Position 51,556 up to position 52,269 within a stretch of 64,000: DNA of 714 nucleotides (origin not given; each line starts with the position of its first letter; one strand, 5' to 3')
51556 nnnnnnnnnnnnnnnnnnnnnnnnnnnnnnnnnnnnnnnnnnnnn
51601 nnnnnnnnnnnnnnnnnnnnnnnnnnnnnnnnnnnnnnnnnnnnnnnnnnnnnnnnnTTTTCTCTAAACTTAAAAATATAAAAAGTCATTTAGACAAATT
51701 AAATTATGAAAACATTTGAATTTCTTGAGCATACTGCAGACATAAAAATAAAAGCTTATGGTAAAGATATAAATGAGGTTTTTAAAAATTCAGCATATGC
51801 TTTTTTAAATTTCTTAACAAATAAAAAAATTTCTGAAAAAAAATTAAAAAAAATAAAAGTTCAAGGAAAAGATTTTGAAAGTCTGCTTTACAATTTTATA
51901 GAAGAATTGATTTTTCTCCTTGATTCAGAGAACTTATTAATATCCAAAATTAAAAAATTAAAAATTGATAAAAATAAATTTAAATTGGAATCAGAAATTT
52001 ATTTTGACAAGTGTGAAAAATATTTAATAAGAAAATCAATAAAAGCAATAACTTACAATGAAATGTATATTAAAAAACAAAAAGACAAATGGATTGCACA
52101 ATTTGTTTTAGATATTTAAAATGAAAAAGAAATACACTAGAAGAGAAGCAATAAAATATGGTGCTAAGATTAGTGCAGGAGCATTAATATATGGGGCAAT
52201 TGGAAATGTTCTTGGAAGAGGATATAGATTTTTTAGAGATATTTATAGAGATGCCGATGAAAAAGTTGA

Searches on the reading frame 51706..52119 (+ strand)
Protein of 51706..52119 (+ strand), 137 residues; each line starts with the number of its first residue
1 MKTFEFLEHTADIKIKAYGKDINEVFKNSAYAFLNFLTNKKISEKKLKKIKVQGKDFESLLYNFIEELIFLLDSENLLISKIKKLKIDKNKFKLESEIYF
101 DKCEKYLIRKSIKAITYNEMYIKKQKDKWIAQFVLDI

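Call 53: search_protein_families(library=pfam, max_evalue=0.001, proteins=[window:51706-52119:+])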
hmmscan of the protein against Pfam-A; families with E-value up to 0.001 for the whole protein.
window:51706-52119:+ (137 aa): 1 family
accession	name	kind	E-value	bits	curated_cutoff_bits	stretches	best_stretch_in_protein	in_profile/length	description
PF01951.21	Archease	-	5.5e-38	130.8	25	1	4-137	1-136/136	Archease protein family (MTH1598/TM1083)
